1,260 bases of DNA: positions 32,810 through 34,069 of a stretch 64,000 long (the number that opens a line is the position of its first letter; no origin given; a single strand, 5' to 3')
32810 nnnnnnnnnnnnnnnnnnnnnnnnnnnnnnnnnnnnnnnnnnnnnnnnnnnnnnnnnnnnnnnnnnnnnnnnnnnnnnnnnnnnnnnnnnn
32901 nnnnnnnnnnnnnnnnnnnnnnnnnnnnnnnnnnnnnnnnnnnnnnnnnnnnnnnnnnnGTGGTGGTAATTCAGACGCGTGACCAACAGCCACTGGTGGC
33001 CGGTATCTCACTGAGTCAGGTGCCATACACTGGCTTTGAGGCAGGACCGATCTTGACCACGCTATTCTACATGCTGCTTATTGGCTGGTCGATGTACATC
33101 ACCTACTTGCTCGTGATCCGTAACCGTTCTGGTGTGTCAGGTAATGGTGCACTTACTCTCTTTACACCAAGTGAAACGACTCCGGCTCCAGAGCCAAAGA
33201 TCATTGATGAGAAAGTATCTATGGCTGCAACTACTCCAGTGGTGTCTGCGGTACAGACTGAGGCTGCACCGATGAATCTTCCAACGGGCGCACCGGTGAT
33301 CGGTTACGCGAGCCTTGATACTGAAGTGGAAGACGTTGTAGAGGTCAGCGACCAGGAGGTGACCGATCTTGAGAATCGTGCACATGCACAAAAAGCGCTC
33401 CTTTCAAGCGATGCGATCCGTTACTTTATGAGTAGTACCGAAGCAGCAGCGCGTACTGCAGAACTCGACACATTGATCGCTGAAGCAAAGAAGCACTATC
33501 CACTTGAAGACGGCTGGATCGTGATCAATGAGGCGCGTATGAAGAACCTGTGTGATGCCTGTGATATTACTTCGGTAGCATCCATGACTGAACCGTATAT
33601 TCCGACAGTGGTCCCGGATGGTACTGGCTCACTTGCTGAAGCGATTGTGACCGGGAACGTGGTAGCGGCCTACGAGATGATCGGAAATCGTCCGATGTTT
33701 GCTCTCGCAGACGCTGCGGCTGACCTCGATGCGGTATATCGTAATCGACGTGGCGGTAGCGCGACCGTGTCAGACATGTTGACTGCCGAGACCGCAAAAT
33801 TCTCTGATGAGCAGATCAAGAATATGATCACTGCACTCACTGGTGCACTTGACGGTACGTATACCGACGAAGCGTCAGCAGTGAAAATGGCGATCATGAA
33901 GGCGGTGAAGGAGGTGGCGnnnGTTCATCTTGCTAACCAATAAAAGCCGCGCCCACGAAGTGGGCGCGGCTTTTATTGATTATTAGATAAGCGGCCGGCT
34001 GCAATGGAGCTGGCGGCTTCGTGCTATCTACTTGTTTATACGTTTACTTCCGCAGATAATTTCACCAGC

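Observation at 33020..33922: Sortase-type sorting signal (VPYTG + TM + RNR) sits about 300 aa before the C-terminus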

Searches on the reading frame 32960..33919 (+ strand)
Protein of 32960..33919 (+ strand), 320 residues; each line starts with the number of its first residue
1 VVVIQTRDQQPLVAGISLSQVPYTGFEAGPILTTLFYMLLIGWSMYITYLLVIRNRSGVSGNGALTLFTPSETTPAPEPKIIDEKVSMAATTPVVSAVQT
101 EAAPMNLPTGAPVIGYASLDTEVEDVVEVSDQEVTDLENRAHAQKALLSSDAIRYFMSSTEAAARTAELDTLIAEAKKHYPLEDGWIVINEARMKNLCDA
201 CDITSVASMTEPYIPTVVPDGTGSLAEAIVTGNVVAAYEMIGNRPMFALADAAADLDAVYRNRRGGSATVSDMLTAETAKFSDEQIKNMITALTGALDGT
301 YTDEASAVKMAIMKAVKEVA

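Call 3: search_protein_families(library=pfam, proteins=[window:33020-33919:+], max_evalue=0.1)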
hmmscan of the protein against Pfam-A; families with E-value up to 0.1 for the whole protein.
window:33020-33919:+ (300 aa): 0 families

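Call 4: search_protein_families(library=ncbifam, proteins=[window:33020-33919:+], max_evalue=0.1)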
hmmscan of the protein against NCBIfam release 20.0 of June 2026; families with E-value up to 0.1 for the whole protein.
window:33020-33919:+ (300 aa): 0 families

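Call 5: find_homologous_proteins(query=window:32960-33919:+, max_evalue=0.001)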
Query window:32960-33919:+ (320 aa): 167 proteins with E <= 0.001 among 5888 candidates; the best 120 are listed.
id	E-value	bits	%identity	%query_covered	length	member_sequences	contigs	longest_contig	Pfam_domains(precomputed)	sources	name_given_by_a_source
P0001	1.1e-112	394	61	99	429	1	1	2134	-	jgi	jgi:hypothetical protein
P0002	6.3e-112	392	64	98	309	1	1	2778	-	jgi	jgi:hypothetical protein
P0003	1.2e-111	391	59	100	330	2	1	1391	-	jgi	jgi:hypothetical protein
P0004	1.3e-108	381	61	100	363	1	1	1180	-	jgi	jgi:hypothetical protein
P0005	9.5e-108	378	59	100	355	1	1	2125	-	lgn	-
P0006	4.4e-103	363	58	98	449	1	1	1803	-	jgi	jgi:hypothetical protein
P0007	8.5e-103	362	57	100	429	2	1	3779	-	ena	-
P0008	1.2e-102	361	59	98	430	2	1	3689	-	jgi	-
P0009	1.9e-99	351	57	100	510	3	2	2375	-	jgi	jgi:hypothetical protein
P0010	2.6e-98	347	56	100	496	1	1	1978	-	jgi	-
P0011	3.8e-95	337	54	94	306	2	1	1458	-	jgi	-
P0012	1.6e-93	332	55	99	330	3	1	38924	-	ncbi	-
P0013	3.1e-87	311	57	90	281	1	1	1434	-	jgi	jgi:hypothetical protein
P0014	3.3e-86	307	66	71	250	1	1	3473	-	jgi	-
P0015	1.0e-84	303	74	59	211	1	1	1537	-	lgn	-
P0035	1.5e-75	273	62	67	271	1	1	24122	-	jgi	-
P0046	4.6e-67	245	46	91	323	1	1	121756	-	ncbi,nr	ncbi:hypothetical protein K2Q16_00115 [Patescibacteria group bacterium]|nr:hypothetical protein [Pat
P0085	2.6e-54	203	58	58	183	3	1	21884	-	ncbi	-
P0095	1.1e-52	198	38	90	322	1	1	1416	-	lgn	-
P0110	2.5e-50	190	46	73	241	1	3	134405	-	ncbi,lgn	-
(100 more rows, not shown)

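Call 10: find_encoding_contigs(protein=P0110, flank=8000, max_places=2)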
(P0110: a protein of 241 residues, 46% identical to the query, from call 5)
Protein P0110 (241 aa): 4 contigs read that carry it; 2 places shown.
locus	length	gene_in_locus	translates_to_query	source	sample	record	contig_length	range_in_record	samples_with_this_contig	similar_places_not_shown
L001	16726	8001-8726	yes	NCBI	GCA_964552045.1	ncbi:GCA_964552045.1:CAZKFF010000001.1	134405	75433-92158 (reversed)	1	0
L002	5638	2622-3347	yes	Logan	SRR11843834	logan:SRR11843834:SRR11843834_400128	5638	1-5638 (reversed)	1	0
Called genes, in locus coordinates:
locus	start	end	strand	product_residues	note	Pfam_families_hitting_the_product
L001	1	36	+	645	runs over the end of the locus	PF03483:B3_4, PF03484:B5, PF17759:tRNA_synthFbeta, PF03147:FDX-ACB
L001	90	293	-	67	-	-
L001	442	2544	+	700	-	PF02518:HATPase_c, PF00204:DNA_gyraseB, PF01751:Toprim, PF00986:DNA_gyraseB_C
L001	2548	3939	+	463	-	PF10518:TAT_signal (weak), PF01471:PG_binding_1 (weak)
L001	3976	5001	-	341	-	-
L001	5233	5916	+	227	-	PF04203:Sortase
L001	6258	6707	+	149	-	-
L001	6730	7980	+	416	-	-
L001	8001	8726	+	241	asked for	-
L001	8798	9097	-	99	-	-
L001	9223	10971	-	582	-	PF00587:tRNA-synt_2b, PF03129:HGTP_anticodon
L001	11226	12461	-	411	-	PF24517:CBM96, PF01551:Peptidase_M23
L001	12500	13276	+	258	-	-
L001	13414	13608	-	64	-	-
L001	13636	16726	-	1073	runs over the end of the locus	PF02811:PHP, PF07733:DNA_pol3_alpha, PF17657:DNA_pol3_finger, PF14579:HHH_6, PF01336:tRNA_anti-codon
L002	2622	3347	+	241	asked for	-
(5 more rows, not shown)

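Call 11: find_encoding_contigs(protein=P0046, flank=8000, max_places=2)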
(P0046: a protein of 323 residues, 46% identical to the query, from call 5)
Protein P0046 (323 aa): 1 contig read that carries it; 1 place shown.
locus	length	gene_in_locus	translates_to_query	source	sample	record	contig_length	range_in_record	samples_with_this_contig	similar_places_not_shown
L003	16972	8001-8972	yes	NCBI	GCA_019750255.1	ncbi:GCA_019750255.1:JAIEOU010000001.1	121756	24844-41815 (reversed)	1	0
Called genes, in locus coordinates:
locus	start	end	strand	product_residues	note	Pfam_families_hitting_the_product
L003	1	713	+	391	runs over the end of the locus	-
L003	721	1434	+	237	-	PF01409:tRNA-synt_2d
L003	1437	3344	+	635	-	PF03483:B3_4, PF03484:B5, PF17759:tRNA_synthFbeta, PF03147:FDX-ACB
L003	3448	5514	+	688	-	PF02518:HATPase_c, PF00204:DNA_gyraseB, PF01751:Toprim, PF00986:DNA_gyraseB_C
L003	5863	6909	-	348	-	-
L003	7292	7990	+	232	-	PF04203:Sortase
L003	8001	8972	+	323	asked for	-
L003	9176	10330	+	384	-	PF05496:RuvB_N, PF13191:AAA_16 (faint), PF00004:AAA, PF07728:AAA_5, PF13401:AAA_22 (faint), PF16193:AAA_assoc_2, PF12002:MgsA_C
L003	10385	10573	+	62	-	-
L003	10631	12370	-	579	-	PF07973:tRNA_SAD (weak), PF00587:tRNA-synt_2b, PF03129:HGTP_anticodon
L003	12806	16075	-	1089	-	PF02811:PHP, PF07733:DNA_pol3_alpha, PF17657:DNA_pol3_finger, PF14579:HHH_6, PF01336:tRNA_anti-codon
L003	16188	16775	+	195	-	PF01351:RNase_HII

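Call 23: find_encoding_contigs(protein=P0085, flank=8000, max_places=2)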
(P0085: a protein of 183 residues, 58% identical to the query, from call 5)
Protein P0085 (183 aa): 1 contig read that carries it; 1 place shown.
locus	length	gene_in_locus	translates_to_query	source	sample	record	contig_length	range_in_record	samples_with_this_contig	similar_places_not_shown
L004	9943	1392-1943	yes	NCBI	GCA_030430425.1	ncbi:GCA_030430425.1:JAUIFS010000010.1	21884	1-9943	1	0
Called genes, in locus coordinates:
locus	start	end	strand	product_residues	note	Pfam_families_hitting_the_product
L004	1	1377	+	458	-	?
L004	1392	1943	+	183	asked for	-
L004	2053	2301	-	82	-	-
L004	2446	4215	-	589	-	PF00587:tRNA-synt_2b, PF03129:HGTP_anticodon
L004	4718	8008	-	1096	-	PF02811:PHP, PF07733:DNA_pol3_alpha, PF17657:DNA_pol3_finger, PF14579:HHH_6, PF01336:tRNA_anti-codon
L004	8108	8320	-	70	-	-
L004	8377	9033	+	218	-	PF01351:RNase_HII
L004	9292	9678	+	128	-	-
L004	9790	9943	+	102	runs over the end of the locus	PF01783:Ribosomal_L32p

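Call 24: find_encoding_contigs(protein=P0035, flank=8000, max_places=2)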
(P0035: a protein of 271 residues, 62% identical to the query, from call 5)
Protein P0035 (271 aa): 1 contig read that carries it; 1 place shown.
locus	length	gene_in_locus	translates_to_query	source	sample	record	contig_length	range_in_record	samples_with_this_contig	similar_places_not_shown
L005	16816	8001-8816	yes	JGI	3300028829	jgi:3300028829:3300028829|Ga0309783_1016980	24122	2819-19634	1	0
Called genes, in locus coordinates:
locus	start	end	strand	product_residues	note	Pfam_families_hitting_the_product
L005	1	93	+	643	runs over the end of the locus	PF03483:B3_4, PF03484:B5, PF17759:tRNA_synthFbeta, PF03147:FDX-ACB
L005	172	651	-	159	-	-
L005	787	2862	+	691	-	PF02518:HATPase_c, PF00204:DNA_gyraseB, PF01751:Toprim, PF00986:DNA_gyraseB_C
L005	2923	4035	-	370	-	-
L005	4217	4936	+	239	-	PF04203:Sortase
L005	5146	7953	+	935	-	-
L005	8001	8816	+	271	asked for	-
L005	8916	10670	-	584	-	PF07973:tRNA_SAD (weak), PF00587:tRNA-synt_2b, PF03129:HGTP_anticodon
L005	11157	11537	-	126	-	-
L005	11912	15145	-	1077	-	PF02811:PHP, PF07733:DNA_pol3_alpha, PF17657:DNA_pol3_finger, PF14579:HHH_6, PF01336:tRNA_anti-codon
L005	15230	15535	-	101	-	-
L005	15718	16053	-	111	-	-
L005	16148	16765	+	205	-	PF01351:RNase_HII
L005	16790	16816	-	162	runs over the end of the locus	PF00293:NUDIX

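Call 26: predict_structure(alignment_id=A1)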
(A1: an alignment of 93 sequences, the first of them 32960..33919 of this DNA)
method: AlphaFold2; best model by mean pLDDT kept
length: 320 residues; sequences in the alignment: 93
mean_pLDDT: 77.5   pTM: 0.59
mean pLDDT of the five models: 77.5, 77.3, 76.8, 76.0, 75.5
residues with pLDDT >= 90: 162; 70-90: 34; 50-70: 82; < 50: 42
segments of 3 or more residues with pLDDT < 50: 6-10, 61-69, 71-73, 95-97
pLDDT, mean of each block of 10 residues (from residue 1): 46 51 58 94 96 69 47 47 49 50 57 52 65 93 95 91 93 96 94 88 55 64 84 94 90 96 95 96 98 89 93 96
secondary structure, 60 per line:
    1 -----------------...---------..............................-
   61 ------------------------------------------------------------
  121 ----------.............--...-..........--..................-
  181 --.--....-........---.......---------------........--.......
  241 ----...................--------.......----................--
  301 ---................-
elements in order: H30-59 H131-143 E146-148 H150-159 H162-179 E186-189 H191-198 H202-208 H224-231 H234-240 H245-263 H272-278 H283-298 H304-319

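Call 28: find_related_loci(query=A1, collection=genome_contigs, flank=10000)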
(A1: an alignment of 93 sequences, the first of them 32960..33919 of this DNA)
Query A1 (320 aa) in genome_contigs; peptide patterns used: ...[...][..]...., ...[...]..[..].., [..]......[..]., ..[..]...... (x = any residue, [..] = any of these).
229 stretches matched a pattern; 100 encode a relative of the query (tblastn E <= 1e-3); the best 80 are kept; 80 distinct loci.
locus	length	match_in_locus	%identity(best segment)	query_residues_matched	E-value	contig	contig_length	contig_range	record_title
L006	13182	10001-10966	62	2-320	1e-127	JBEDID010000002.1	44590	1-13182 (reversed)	MAG: Candidatus Parcubacteria bacterium isolate NASQAN2015_010_A_bin.14 scaffold_000010, whole genome shotgun sequence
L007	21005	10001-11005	61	1-319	1e-126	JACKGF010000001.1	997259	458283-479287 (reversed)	MAG: Candidatus Nomurabacteria bacterium isolate HK-STAS-PATE-27 HK-STAS-PATE-27_1, whole genome shotgun sequence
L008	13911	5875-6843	64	1-320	6e-125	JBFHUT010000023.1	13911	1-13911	MAG: Candidatus Paceibacteria bacterium isolate Mix_sand09.2021.07.G.23 k141_617032_length_13911_cov_12.3368, whole geno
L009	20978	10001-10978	60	4-320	2e-121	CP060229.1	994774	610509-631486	MAG: Candidatus Nomurabacteria bacterium isolate HK-STAS-PATE-25 chromosome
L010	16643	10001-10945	64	1-320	2e-119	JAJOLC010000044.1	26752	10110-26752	MAG: Candidatus Paceibacterota bacterium isolate MAG-712 c_000000000028, whole genome shotgun sequence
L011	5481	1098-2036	58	2-320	2e-119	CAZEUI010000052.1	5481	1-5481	MAG TPA_asm: uncultured Candidatus Saccharibacteria bacterium isolate binchicken_co53_23 genome assembly, contig: NODE_1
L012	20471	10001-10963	61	1-320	6e-119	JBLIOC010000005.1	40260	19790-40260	MAG: Candidatus Paceibacteria bacterium isolate 3300053785_176 Ga0535658_0001443, whole genome shotgun sequence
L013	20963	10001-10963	62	1-318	1e-118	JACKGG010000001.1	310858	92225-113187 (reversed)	MAG: Candidatus Nomurabacteria bacterium isolate HK-STAS-PATE-28 HK-STAS-PATE-28_1, whole genome shotgun sequence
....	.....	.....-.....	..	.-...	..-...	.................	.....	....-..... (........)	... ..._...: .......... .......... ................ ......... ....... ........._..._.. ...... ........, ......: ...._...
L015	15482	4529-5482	61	4-320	7e-116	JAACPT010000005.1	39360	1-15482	MAG: Candidatus Parcubacteria bacterium isolate CG_2015-02_43_9 CG_2015-02_curated_scaffold_568, whole genome shotgun se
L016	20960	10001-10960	62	3-320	3e-115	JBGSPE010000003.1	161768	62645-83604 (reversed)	MAG: Candidatus Paceibacteria bacterium isolate JTS-AC297 k141_1172213, whole genome shotgun sequence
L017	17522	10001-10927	61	5-317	6e-115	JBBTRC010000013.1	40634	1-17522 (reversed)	MAG: Patescibacteria group bacterium isolate H41-bin044_1 H41_bin044_1_000000000013, whole genome shotgun sequence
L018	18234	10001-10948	59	1-320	1e-114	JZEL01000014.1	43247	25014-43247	MAG: Parcubacteria bacterium OLB19 UZ19_OD100CONTIG000014, whole genome shotgun sequence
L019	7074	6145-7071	58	5-317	6e-113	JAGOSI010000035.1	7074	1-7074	MAG: Candidatus Paceibacterota bacterium isolate Gw_Eff_bin_314 Gw_Eff_31933_length_7074_cov_8.097164, whole genome shot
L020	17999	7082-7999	60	1-310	9e-112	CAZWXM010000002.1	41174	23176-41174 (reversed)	MAG TPA_asm: uncultured Candidatus Saccharibacteria bacterium isolate SRP286056_co2_553 genome assembly, contig: NODE_11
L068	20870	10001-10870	46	26-317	3e-73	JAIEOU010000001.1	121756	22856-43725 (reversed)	MAG: Patescibacteria group bacterium isolate co.spades.DASTOOL.1kb_143 c_000000444757, whole genome shotgun sequence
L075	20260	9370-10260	42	26-319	1e-63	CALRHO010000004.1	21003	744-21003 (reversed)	MAG: Candidatus Nomurabacteria bacterium isolate RE-15aug16-192 genome assembly, contig: RE-15aug16-C3068, whole genome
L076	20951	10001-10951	42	4-317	3e-63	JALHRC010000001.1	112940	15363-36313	MAG: Candidatus Paceibacterota bacterium isolate maxbin.077 c_000000001098, whole genome shotgun sequence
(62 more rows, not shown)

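Call 30: fold_search(model_id=the predicted structure, library=pdb)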
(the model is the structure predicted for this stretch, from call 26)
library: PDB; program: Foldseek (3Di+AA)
matches with E <= 10: 215; with E <= 0.001: 0
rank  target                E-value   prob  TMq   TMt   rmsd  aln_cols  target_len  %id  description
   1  3zh9                  3.2e-03  1.00  0.28  0.27  10.3       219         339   11  Bacillus subtilis DNA clamp loader delta protein (YqeN) (released 2013-04-03)
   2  8var_B                6.9e-03  1.00  0.29  0.26  10.1       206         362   14  Structure of the E. coli clamp loader bound to the beta clamp in a Closed-DNA2 conformation (released 2024-03-27)
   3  8var_C                2.5e-02  1.00  0.27  0.24  10.3       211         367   13  Structure of the E. coli clamp loader bound to the beta clamp in a Closed-DNA2 conformation (released 2024-03-27)
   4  8giz_B                2.8e-02  1.00  0.29  0.25  10.5       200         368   14  E. coli clamp loader with open clamp (released 2024-03-27)
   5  8gj0_B                4.2e-02  1.00  0.29  0.26  10.6       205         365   16  E. coli clamp loader with open clamp on primed template DNA (form 1) (released 2024-03-27)
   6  8vam_D                4.8e-02  0.99  0.26  0.23  11.5       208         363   13  Structure of the E. coli clamp loader bound to the beta clamp in a Semi-Open conformation (released 2024-03-27)
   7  8val_B                6.4e-02  1.00  0.30  0.27  10.1       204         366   15  Structure of the E. coli clamp loader bound to the beta clamp in a Open-DNAp/t conformation (released 2024-03-27)
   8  8giy_B                7.0e-02  0.99  0.26  0.23  12.6       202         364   16  E. coli clamp loader with closed clamp (released 2024-03-27)
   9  8gj1_B                7.7e-02  0.99  0.29  0.26  10.5       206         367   14  E. coli clamp loader with open clamp on primed template DNA (form 2) (released 2024-03-27)
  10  8vap_D                1.1e-01  0.99  0.27  0.25  11.7       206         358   14  Structure of the E. coli clamp loader bound to the beta clamp in a Fully-Open conformation (released 2024-03-27)
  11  8giy_D                1.1e-01  0.98  0.26  0.23  13.3       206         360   14  E. coli clamp loader with closed clamp (released 2024-03-27)
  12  1jr3_D                1.2e-01  0.95  0.26  0.25  12.1       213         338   13  Crystal Structure of the Processivity Clamp Loader Gamma Complex of E. coli DNA Polymerase III (released 2001-09-26)
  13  3glh_A                1.3e-01  0.96  0.27  0.26  10.9       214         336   14  Crystal Structure of the E. coli clamp loader bound to Psi Peptide (released 2009-05-26)
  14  8val_C                1.4e-01  0.98  0.28  0.24  10.2       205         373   14  Structure of the E. coli clamp loader bound to the beta clamp in a Open-DNAp/t conformation (released 2024-03-27)
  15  3glf_A                2.1e-01  0.80  0.23  0.22  11.5       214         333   13  Crystal Structure of the Ecoli Clamp Loader Bound to Primer-Template DNA (released 2009-05-26)
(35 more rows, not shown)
